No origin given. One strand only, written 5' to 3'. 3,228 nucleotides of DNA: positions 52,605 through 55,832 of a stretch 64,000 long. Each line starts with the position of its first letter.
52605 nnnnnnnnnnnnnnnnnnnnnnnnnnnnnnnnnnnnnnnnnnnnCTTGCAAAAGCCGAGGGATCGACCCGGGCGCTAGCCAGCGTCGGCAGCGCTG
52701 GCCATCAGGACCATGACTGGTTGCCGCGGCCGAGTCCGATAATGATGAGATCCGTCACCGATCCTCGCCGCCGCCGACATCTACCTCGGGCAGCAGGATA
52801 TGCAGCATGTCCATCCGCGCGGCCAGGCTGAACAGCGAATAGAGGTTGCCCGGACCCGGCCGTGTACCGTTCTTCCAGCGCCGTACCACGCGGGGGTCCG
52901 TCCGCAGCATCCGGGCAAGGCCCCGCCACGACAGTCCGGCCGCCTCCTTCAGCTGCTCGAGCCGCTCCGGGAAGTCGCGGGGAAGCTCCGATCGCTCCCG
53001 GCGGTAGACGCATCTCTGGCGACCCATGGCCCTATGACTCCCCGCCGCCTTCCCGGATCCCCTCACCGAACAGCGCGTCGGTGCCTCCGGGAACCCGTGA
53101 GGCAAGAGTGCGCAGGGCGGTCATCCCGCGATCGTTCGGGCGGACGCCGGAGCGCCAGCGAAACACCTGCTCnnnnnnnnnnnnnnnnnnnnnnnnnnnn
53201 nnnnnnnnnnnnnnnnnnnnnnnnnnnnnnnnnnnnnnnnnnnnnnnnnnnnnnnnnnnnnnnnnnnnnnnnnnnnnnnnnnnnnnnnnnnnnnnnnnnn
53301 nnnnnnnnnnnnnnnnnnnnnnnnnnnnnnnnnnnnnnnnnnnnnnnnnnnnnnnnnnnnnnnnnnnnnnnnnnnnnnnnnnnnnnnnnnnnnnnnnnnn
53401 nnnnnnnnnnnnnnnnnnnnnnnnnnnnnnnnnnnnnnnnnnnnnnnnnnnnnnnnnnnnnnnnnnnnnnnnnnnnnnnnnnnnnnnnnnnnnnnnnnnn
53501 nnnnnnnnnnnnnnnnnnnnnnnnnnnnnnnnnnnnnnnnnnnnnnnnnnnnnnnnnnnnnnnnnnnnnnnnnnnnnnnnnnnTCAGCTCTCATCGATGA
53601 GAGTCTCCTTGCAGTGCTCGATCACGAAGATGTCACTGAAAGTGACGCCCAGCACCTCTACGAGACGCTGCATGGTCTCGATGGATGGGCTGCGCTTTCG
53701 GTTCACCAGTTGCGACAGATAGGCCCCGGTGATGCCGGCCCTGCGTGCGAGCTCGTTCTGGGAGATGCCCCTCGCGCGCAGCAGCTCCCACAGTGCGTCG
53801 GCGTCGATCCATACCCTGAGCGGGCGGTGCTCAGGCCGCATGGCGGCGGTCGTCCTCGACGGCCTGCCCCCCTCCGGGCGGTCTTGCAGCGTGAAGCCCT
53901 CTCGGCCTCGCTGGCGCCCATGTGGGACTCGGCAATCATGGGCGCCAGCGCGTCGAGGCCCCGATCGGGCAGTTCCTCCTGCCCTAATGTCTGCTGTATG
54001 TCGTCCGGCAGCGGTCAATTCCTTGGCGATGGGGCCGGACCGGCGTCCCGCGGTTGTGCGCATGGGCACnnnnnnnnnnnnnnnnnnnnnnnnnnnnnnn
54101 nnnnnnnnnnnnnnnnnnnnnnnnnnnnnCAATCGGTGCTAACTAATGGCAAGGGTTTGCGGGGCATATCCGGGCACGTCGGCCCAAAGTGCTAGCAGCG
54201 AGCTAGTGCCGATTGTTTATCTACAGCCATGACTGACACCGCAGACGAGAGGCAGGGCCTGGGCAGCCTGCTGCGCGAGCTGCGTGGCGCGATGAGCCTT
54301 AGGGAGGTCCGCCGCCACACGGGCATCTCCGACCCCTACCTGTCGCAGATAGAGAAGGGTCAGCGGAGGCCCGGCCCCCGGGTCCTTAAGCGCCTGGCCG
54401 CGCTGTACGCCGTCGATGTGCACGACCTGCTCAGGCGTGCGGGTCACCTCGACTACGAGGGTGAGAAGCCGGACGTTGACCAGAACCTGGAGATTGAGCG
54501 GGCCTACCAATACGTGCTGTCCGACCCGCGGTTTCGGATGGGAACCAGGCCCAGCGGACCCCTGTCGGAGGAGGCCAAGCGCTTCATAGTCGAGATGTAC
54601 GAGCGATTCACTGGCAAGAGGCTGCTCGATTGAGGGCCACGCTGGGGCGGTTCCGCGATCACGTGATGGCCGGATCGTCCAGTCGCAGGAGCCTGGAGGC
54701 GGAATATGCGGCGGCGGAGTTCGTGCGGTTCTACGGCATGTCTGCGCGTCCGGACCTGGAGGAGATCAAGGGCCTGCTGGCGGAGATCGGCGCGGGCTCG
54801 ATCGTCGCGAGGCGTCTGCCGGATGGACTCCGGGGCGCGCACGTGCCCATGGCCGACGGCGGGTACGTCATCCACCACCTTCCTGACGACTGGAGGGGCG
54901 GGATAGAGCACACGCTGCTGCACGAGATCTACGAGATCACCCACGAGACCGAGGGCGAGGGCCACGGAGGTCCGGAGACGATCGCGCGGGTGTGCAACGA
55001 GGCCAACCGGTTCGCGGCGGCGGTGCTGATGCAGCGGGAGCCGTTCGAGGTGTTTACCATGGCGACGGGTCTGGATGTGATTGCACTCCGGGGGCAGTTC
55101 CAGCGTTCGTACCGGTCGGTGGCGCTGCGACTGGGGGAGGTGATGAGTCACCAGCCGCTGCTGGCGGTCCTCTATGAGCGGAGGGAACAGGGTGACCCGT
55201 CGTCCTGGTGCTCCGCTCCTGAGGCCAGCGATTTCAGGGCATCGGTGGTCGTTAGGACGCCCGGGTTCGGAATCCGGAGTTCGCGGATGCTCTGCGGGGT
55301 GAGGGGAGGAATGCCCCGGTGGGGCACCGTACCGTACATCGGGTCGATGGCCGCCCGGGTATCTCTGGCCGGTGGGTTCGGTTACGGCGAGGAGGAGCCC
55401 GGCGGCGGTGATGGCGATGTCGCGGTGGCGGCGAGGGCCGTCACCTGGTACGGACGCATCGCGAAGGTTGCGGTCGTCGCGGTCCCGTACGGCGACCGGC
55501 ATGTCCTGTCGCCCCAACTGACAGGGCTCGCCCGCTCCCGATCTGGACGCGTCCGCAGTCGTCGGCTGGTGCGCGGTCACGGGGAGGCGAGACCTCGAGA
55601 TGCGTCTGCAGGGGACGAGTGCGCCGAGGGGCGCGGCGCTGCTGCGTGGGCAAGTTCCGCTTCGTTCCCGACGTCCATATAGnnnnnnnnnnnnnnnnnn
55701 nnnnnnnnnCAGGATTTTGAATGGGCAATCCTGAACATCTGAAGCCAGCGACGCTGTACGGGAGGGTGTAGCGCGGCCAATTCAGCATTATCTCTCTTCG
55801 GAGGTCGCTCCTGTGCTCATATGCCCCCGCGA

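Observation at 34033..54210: Shared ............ operator links the immunity switch to backbone promoters 20 kb away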

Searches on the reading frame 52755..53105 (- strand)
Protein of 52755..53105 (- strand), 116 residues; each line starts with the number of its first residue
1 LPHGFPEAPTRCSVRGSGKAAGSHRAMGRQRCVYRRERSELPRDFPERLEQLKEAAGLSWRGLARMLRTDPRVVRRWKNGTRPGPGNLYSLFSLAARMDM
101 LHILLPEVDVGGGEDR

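Call 12: search_protein_families(library=pfam, proteins=[window:52755-53105:-], max_evalue=0.01)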
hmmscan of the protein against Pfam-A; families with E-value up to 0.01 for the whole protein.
window:52755-53105:- (116 aa): 3 families
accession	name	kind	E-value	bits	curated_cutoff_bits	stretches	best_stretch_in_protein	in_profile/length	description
PF01381.28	HTH_3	-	6.7e-05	23.3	23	1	49-91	1-44/55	Helix-turn-helix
PF13560.12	HTH_31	-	0.0012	19.6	27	1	47-83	4-40/64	Helix-turn-helix domain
PF13384.12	HTH_23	-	0.0018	18.5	24.6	1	47-79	6-39/50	Homeodomain-like domain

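Call 81: search_protein_families(library=phrogs, proteins=[window:52755-53105:-], max_evalue=0.001)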
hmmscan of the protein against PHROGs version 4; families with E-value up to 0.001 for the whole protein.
window:52755-53105:- (116 aa): 1 family
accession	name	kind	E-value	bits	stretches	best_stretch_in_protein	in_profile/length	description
phrog_3626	-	unknown function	0.00058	21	1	40-90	6-58/82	-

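Call 82: search_protein_families(library=ncbifam, proteins=[window:52755-53105:-], max_evalue=0.001)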
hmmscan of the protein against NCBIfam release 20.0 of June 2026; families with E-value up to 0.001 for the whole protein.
window:52755-53105:- (116 aa): 0 families

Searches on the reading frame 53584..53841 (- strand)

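Call 71: search_protein_families(library=pfam, proteins=[window:53584-53841:-], max_evalue=0.01)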
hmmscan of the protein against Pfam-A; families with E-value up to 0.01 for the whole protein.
window:53584-53841:- (85 aa): 8 families
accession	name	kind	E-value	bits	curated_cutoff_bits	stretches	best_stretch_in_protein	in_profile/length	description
PF01381.28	HTH_3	-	5.5e-15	55.6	23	1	20-70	4-54/55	Helix-turn-helix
PF13443.12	HTH_26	-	1.6e-13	51.2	22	1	17-75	2-61/63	Cro/C1-type HTH DNA-binding domain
PF13560.12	HTH_31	-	2.9e-09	37.5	27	1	22-67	11-57/64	Helix-turn-helix domain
PF12844.13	HTH_19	-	1.6e-06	28.4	30.2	1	19-67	6-54/64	Helix-turn-helix domain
PF12802.13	MarR_2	-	6.2e-06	26.7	27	1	13-48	7-43/61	MarR family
PF07022.19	Phage_CI_repr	-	0.0004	21.1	22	1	20-71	6-57/65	Bacteriophage CI repressor helix-turn-helix domain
PF13412.12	HTH_24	-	0.00061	19.8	21.9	1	16-48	8-40/48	Winged helix-turn-helix DNA-binding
PF13744.12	HTH_37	-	0.004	17.4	27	1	15-67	21-74/80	Helix-turn-helix domain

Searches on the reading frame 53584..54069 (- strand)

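Call 12: search_protein_families(library=pfam, proteins=[window:53584-54069:-], max_evalue=0.01)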
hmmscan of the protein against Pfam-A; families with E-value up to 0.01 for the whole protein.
window:53584-54069:- (161 aa): 7 families
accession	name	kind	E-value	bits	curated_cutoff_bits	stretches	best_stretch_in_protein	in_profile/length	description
PF01381.28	HTH_3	-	2.2e-14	53.7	23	1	96-146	4-54/55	Helix-turn-helix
PF13443.12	HTH_26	-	7.3e-13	49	22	1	93-151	2-61/63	Cro/C1-type HTH DNA-binding domain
PF13560.12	HTH_31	-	6.7e-09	36.4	27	1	98-143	11-57/64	Helix-turn-helix domain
PF12844.13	HTH_19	-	6.5e-06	26.4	30.2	1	95-143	6-54/64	Helix-turn-helix domain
PF12802.13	MarR_2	-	2.5e-05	24.8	27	1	89-124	7-43/61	MarR family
PF07022.19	Phage_CI_repr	-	0.0017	19.1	22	1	96-147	6-57/65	Bacteriophage CI repressor helix-turn-helix domain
PF13412.12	HTH_24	-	0.002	18.1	21.9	1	92-124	8-40/48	Winged helix-turn-helix DNA-binding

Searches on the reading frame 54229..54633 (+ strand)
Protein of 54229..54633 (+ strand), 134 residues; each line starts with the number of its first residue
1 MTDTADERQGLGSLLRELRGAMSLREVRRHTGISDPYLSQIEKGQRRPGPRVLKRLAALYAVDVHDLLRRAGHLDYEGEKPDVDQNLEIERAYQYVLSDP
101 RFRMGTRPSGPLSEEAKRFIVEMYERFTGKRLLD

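Call 12: search_protein_families(library=pfam, proteins=[window:54229-54633:+], max_evalue=0.01)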
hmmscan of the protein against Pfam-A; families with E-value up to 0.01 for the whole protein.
window:54229-54633:+ (134 aa): 4 families
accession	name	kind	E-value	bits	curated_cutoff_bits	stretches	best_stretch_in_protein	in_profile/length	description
PF13560.12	HTH_31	-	5.8e-12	46.2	27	1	11-66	2-60/64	Helix-turn-helix domain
PF01381.28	HTH_3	-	2.1e-09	37.7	23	1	16-66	5-54/55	Helix-turn-helix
PF12844.13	HTH_19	-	3e-07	30.7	30.2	1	14-72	3-63/64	Helix-turn-helix domain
PF13443.12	HTH_26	-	0.002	18.8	22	1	22-69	11-59/63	Cro/C1-type HTH DNA-binding domain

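Call 42: find_related_loci(query=window:54229-54633:+, collection=genome_contigs, flank=3000)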
Query window:54229-54633:+ (134 aa) in genome_contigs; peptide patterns used: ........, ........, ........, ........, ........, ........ (x = any residue, [..] = any of these).
377 stretches matched a pattern; 303 encode a relative of the query (tblastn E <= 1e-3); the best 80 are kept; 80 distinct loci.
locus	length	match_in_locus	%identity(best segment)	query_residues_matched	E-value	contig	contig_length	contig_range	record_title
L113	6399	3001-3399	84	1-133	1e-68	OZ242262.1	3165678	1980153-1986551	MAG: Dehalococcoidia bacterium isolate ad06fa00-f9d4-4df5-aac3-c9777a52e3f0 genome assembly, chromosome: 1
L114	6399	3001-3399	80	1-133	4e-65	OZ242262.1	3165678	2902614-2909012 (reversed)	MAG: Dehalococcoidia bacterium isolate ad06fa00-f9d4-4df5-aac3-c9777a52e3f0 genome assembly, chromosome: 1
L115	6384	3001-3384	73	6-133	2e-58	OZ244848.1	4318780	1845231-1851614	MAG: Chloroflexota bacterium isolate 63517e8d-ff5b-49d2-9bcc-bc3416bcaf89 genome assembly, chromosome: 1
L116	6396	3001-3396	69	2-133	1e-55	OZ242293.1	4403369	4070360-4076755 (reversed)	MAG: Chloroflexota bacterium isolate 52ff3f9d-f017-45e4-ba4f-ef8953291d95 genome assembly, chromosome: 1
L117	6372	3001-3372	71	11-134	1e-54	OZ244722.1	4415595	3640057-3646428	MAG: Dehalococcoidia bacterium isolate b077b08e-e145-448e-a96a-cce4e44968b6 genome assembly, chromosome: 1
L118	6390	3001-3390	71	6-134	3e-54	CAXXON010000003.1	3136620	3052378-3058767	MAG: Dehalococcoidia bacterium isolate 68d30e11-8926-419a-9d87-ffe9a26ece92 genome assembly, contig: contig_3, whole gen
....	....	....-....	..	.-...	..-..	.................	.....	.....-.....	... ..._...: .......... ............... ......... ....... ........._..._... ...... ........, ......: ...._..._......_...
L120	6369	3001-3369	71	11-133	3e-54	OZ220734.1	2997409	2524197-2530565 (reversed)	MAG: Dehalococcoidia bacterium isolate 0c714f15-409a-4665-a51d-e85178f2a5b0 genome assembly, chromosome: 1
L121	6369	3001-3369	72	11-133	3e-54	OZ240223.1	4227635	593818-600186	MAG: Dehalococcoidia bacterium isolate f6a585c4-e35e-4cc9-a722-66a179f45198 genome assembly, chromosome: 1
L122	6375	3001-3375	73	11-134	1e-53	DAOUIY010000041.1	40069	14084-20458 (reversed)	MAG TPA_asm: Dehalococcoidia bacterium isolate S32_229 k113_2613914, whole genome shotgun sequence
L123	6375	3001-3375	74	11-134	3e-53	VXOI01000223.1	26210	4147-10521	MAG: Chloroflexi bacterium isolate SB0662_bin_29 NODE_1784_length_26210_cov_34.216173, whole genome shotgun sequence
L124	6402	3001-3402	69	1-133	3e-53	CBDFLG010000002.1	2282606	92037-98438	MAG: Dehalococcoidia bacterium isolate efce6ea5-ba2a-426c-ac69-3e93deb07a8c genome assembly, contig: contig_2, whole gen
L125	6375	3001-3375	73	11-134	7e-53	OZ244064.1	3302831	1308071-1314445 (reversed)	MAG: Dehalococcoidia bacterium isolate 6b45779a-ebf8-4e4c-9ead-68fbda15a8e5 genome assembly, chromosome: 1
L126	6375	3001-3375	73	11-134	8e-53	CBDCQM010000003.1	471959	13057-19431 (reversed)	MAG: Dehalococcoidia bacterium isolate 9ac7512b-c8f4-466b-95df-5190cdad7ee7 genome assembly, contig: contig_3, whole gen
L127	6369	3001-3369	71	11-133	6e-53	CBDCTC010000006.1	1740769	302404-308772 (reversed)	MAG: Dehalococcoidia bacterium isolate 84f1e96c-5f89-47d0-9b41-bcaa3e3d8f53 genome assembly, contig: contig_6, whole gen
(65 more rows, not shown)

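Call 53: find_related_loci(query=window:54229-54633:+, collection=metagenome_contigs, flank=2500)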
Query window:54229-54633:+ (134 aa) in metagenome_contigs; peptide patterns used: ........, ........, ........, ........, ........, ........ (x = any residue, [..] = any of these).
477 stretches matched a pattern; 352 encode a relative of the query (tblastn E <= 1e-3); the best 80 are kept; 80 distinct loci.
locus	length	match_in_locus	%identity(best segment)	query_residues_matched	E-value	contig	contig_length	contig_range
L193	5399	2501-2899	61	1-134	2e-49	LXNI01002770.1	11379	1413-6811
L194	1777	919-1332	59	1-133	5e-48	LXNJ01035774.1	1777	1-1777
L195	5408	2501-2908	60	1-134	4e-47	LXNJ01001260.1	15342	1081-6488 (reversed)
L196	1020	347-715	59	10-134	2e-43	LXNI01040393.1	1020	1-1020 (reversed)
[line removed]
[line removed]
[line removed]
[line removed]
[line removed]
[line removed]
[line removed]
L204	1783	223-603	52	11-133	6e-36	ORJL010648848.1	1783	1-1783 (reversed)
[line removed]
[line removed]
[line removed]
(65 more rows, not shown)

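Call 54: find_homologous_proteins(query=window:54229-54633:+, max_evalue=1e-40)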
Query window:54229-54633:+ (134 aa): 212 proteins with E <= 1e-40 among 371 candidates; the best 120 are listed.
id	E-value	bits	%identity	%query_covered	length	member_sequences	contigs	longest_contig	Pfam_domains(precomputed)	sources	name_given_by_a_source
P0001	1.9e-81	288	100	100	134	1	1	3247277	PF12844.14,PF01381.29,PF13560.13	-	-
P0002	1.3e-76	273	96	100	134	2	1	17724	PF12844.14,PF01381.29,PF13560.13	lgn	-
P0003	1.9e-72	259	90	100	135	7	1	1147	PF12844.14,PF01381.29,PF13560.13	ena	-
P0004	4.1e-68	245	87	100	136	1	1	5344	PF12844.14,PF01381.29,PF13560.13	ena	-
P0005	2.4e-66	240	86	99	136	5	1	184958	PF12844.14,PF01381.29,PF13560.13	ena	-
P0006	3.2e-66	239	84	100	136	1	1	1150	PF12844.14,PF01381.29,PF13560.13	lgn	-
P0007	5.4e-66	238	84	99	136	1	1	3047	PF12844.14,PF01381.29,PF13560.13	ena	-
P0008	1.6e-65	237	85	99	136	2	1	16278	PF12844.14,PF01381.29,PF13560.13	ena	-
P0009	1.7e-65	237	89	93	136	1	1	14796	PF12844.14,PF01381.29,PF13560.13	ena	-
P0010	3.2e-65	236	82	100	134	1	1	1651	PF12844.14,PF01381.29,PF13560.13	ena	-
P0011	1.2e-63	231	84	100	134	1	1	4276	PF12844.14,PF01381.29,PF13560.13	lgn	-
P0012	2.5e-63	230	84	100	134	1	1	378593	PF12844.14,PF01381.29,PF13560.13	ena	-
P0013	6.8e-61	222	80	99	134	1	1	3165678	PF12844.14,PF01381.29,PF13560.13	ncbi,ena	-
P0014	3.4e-53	197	71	98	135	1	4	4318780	PF01381.29,PF13560.13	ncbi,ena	-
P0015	4.5e-53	197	71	99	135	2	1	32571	PF01381.29,PF13560.13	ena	-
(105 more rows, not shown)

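Call 56: find_encoding_contigs(protein=P0005, flank=10000, max_places=2)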
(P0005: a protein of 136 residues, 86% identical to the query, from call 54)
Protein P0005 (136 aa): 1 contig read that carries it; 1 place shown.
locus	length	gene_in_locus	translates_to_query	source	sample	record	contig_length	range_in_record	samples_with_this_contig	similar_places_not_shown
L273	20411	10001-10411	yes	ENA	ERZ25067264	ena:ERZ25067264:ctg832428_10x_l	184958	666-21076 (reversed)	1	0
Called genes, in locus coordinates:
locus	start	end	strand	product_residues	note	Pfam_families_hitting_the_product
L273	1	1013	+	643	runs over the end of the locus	-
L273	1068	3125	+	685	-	PF00089:Trypsin, PF13365:Trypsin_2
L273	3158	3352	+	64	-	-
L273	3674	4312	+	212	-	-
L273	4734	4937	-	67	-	-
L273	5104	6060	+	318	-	-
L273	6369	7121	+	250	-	-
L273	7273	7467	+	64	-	-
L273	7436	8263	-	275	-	PF01507:PAPS_reduct (weak)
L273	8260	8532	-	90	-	-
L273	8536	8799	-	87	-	-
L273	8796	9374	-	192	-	-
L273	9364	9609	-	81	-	PF13443:HTH_26, PF01381:HTH_3, PF13560:HTH_31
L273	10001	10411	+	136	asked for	PF13560:HTH_31, PF01381:HTH_3, PF12844:HTH_19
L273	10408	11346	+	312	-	-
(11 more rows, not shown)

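Call 57: find_encoding_contigs(protein=P0012, flank=10000, max_places=2)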
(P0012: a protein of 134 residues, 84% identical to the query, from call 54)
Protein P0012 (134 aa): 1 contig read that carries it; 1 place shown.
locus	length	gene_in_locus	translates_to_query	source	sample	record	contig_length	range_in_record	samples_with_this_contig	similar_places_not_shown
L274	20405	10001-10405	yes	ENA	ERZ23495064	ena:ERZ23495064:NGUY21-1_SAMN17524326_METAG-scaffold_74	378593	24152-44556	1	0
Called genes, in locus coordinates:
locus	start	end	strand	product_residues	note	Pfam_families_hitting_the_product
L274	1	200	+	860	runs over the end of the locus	PF10412:TrwB_AAD_bind (faint)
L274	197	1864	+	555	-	PF12802:MarR_2 (faint), PF13814:Replic_Relax (faint)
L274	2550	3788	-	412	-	PF25390:WD40_RLD (faint), PF13540:RCC1_2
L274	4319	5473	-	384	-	-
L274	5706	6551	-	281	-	PF01936:NYN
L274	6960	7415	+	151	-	-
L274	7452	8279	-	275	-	-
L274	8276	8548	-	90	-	-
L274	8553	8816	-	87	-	-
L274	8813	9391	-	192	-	PF13384:HTH_23 (faint)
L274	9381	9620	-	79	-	PF13560:HTH_31 (weak), PF13443:HTH_26 (weak), PF01381:HTH_3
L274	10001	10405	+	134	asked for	PF01381:HTH_3, PF12844:HTH_19 (weak), PF13560:HTH_31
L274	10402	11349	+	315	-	-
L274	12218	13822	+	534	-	PF00239:Resolvase, PF07508:Recombinase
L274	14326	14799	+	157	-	PF13473:Cupredoxin_1 (weak), PF00127:Copper-bind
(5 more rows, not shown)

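Call 58: find_encoding_contigs(protein=P0008, flank=10000, max_places=2)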
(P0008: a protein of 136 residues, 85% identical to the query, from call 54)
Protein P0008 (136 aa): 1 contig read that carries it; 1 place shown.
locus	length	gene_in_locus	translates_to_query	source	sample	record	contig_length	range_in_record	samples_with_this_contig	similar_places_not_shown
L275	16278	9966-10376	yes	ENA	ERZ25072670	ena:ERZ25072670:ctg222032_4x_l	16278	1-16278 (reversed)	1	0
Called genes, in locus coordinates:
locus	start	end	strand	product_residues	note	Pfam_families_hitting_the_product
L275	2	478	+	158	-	?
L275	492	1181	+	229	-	PF13814:Replic_Relax (weak)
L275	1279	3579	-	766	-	PF25390:WD40_RLD, PF13540:RCC1_2 (weak), PF25390:WD40_RLD, PF13540:RCC1_2, PF25390:WD40_RLD, PF13540:RCC1_2 (weak), PF25390:WD40_RLD (weak), PF13540:RCC1_2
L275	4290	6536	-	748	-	PF00089:Trypsin (weak), PF13365:Trypsin_2, PF04151:PPC (faint)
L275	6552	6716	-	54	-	-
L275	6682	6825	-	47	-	-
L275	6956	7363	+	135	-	PF12844:HTH_19 (weak), PF13560:HTH_31, PF01381:HTH_3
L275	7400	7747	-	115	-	-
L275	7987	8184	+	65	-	-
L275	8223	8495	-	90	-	-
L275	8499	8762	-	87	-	-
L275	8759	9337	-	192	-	-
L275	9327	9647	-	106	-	PF13443:HTH_26, PF13560:HTH_31, PF01381:HTH_3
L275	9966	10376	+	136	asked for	PF13560:HTH_31, PF01381:HTH_3, PF12844:HTH_19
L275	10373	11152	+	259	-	PF06114:Peptidase_M78 (weak)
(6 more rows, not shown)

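Call 59: find_encoding_contigs(protein=P0009, flank=10000, max_places=2)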
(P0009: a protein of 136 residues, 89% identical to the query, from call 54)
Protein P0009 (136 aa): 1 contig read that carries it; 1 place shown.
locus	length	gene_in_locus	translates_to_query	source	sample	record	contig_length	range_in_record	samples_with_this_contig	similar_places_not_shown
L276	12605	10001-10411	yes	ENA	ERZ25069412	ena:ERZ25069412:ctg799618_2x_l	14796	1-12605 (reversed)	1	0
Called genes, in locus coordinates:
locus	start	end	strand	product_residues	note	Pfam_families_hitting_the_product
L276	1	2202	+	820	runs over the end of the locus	PF11130:TraC_F_IV (weak)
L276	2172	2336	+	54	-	-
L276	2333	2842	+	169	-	-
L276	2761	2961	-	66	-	-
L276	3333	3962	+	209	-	-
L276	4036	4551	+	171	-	-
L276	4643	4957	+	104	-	-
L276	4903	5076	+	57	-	-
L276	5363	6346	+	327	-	PF13814:Replic_Relax (weak)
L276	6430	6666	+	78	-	-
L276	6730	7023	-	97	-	-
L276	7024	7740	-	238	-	PF02389:Cornifin (weak)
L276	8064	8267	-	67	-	-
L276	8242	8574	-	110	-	-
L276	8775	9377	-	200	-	-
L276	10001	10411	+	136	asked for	PF13560:HTH_31, PF01381:HTH_3, PF12844:HTH_19 (weak)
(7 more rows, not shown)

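Call 73: search_solved_structures(query=window:54229-54633:+, max_evalue=0.01)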
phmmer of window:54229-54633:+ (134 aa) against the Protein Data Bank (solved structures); distinct sequences matched with E-value up to 0.01: 10.
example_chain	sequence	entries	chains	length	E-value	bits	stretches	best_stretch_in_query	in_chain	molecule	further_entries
6jq1_A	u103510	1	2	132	5.4e-09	39.6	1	13-70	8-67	Transcriptional regulator, XRE family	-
6rnz_A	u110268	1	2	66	1.4e-07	35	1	13-69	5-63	HTH-type transcriptional regulator DdrOC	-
6rmq_A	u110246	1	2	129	3e-07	33.9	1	14-71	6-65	HTH-type transcriptional regulator DdrOC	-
6rnx_A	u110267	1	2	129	3.3e-07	33.8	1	14-70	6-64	HTH-type transcriptional regulator DdrOC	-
1b0n_A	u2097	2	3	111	8.6e-05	26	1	21-82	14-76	PROTEIN (SINR PROTEIN) | HTH-TYPE TRANSCRIPTIONAL REGULATOR SINR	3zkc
8bny_A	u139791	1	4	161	0.00023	24.6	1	19-69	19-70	Immunity repressor protein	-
3f51_A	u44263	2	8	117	0.00046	23.6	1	8-88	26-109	Clp gene regulator (ClgR)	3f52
9sf2_A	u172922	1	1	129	0.0023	21.4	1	12-76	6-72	Transcriptional regulator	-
5tn0_A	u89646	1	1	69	0.003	21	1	21-69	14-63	HTH-type transcriptional regulator SinR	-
3qq6_A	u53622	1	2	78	0.0034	20.8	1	20-69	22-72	HTH-type transcriptional regulator sinR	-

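Call 81: search_protein_families(library=phrogs, proteins=[window:54229-54633:+], max_evalue=0.001)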
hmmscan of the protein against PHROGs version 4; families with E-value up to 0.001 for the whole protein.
window:54229-54633:+ (134 aa): 8 families
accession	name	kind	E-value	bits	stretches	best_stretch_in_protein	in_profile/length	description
phrog_7241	-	transcription regulation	9.7e-10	39.6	1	16-68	70-121/122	transcriptional regulator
phrog_8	-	transcription regulation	4.5e-08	33.9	1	6-76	163-224/346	transcriptional regulator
phrog_4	-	transcription regulation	8.1e-06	26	1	8-74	134-198/400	transcriptional repressor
phrog_9908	-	DNA, RNA and nucleotide metabolism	2.8e-05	24.4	1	10-66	13-71/282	DNA binding protein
phrog_3949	-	transcription regulation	7.4e-05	23.8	1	25-78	30-83/161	transcriptional repressor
phrog_5823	-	transcription regulation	0.00023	21.4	1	14-92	10-90/404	transcriptional regulator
phrog_2439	-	transcription regulation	0.00056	19.9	1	13-64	10-63/367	transcriptional regulator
phrog_2328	-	transcription regulation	0.00066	20.5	1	22-79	29-86/128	transcriptional repressor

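Call 82: search_protein_families(library=ncbifam, proteins=[window:54229-54633:+], max_evalue=0.001)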
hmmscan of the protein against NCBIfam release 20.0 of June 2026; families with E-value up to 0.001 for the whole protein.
window:54229-54633:+ (134 aa): 2 families
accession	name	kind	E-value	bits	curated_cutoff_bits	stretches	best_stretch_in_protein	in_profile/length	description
NF006015.0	PRK08154.1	subfamily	6.5e-05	22.2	204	1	11-71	31-93/314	anaerobic benzoate catabolism transcriptional regulator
NF041677.1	trans_regClgR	equivalog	0.00041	20.4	170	1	8-76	6-76/113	transcriptional regulator ClgR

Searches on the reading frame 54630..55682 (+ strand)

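Call 12: search_protein_families(library=pfam, proteins=[window:54630-55682:+], max_evalue=0.01)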
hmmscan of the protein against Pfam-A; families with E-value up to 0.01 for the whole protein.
window:54630-55682:+ (350 aa): 1 family
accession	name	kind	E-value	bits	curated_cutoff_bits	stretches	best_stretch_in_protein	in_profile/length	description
PF06114.19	Peptidase_M78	-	0.00065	19.9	22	1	95-168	45-122/123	IrrE N-terminal-like domain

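Call 81: search_protein_families(library=phrogs, proteins=[window:54630-55682:+], max_evalue=0.001)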
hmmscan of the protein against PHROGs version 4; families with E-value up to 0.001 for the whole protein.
window:54630-55682:+ (350 aa): 0 families

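Call 82: search_protein_families(library=ncbifam, proteins=[window:54630-55682:+], max_evalue=0.001)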
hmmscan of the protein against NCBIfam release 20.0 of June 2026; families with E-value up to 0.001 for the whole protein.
window:54630-55682:+ (350 aa): 0 families
